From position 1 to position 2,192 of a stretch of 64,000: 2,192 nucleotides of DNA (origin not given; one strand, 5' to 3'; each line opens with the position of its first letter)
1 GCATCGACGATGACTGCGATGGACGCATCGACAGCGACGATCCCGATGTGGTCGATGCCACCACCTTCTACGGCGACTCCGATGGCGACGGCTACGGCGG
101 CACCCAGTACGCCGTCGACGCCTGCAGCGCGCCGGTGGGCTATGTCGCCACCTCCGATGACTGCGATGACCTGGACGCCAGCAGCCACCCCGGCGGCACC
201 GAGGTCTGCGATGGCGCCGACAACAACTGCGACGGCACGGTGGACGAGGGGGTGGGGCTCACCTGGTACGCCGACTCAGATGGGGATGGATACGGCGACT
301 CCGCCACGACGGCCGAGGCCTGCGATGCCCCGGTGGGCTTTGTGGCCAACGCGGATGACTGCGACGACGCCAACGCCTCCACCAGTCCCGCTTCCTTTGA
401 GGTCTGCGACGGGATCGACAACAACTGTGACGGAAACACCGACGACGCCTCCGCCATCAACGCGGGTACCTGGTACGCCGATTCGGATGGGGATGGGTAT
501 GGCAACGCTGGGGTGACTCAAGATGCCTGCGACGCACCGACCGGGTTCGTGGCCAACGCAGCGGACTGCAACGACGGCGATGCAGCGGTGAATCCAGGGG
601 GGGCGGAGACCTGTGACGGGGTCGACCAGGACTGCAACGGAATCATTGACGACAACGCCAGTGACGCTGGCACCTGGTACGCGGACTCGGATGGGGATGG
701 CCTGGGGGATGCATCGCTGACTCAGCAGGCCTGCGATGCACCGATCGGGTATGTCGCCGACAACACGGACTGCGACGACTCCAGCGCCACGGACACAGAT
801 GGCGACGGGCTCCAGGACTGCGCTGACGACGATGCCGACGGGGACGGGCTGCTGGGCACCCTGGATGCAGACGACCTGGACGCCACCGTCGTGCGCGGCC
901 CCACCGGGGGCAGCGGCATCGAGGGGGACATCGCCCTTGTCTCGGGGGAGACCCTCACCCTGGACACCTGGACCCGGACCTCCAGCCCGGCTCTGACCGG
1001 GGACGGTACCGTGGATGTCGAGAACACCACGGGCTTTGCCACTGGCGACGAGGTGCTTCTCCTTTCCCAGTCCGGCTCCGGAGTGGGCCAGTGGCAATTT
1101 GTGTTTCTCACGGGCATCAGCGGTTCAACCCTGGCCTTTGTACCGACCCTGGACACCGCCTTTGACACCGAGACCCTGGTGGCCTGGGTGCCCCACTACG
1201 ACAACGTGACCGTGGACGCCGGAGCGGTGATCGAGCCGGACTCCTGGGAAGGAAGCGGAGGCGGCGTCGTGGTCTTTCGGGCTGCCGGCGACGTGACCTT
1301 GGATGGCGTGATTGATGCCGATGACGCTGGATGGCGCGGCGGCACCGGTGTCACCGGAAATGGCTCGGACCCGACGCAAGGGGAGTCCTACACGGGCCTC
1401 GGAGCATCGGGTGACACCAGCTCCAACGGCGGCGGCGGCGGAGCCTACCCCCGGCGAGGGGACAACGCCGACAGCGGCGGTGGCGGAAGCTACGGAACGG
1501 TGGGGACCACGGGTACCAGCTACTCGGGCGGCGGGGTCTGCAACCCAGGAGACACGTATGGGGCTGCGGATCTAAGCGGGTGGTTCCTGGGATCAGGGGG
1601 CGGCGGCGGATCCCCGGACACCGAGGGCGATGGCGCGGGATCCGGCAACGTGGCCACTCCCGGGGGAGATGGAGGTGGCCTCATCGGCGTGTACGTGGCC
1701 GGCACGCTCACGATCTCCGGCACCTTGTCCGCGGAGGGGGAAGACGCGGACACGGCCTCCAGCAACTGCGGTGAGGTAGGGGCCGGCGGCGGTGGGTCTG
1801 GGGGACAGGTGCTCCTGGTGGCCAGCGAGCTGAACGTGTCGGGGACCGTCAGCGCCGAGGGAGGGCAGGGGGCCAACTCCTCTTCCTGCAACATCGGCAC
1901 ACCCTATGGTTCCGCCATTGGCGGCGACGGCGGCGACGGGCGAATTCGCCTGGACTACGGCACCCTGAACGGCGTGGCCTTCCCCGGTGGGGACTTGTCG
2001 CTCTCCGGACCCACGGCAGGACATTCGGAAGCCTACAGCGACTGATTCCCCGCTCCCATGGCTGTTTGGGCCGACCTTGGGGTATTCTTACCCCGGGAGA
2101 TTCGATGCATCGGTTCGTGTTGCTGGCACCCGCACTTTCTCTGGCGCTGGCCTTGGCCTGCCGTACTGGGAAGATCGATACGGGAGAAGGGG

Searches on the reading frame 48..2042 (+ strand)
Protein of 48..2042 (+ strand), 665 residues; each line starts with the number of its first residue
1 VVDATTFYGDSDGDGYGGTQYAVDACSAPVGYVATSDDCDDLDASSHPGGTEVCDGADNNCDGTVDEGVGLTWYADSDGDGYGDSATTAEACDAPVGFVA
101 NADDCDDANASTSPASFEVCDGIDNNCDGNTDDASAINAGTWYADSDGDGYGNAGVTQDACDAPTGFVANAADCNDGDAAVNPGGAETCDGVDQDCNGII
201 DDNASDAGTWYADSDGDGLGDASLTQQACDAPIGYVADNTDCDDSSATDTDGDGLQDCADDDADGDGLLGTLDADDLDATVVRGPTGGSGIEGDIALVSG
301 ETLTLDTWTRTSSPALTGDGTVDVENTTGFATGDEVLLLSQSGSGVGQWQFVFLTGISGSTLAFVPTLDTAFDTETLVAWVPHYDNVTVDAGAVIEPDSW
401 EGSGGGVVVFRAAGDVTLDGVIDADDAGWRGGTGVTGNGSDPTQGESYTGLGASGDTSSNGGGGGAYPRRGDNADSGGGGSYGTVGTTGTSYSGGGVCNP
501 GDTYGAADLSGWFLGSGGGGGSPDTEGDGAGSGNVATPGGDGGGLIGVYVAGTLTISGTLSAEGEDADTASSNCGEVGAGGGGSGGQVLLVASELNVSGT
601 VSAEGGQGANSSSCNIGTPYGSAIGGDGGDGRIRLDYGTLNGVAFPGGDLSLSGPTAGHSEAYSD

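Call 72: search_protein_families(library=pfam, proteins=[window:48-2042:+], max_evalue=0.0001)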
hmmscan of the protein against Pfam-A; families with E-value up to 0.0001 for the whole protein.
window:48-2042:+ (665 aa): 1 family
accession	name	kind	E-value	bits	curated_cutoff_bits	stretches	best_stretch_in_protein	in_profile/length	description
PF11617.13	Cu-binding_MopE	-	4.9e-27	94.3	27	3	38-67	1-30/30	Putative metal-binding motif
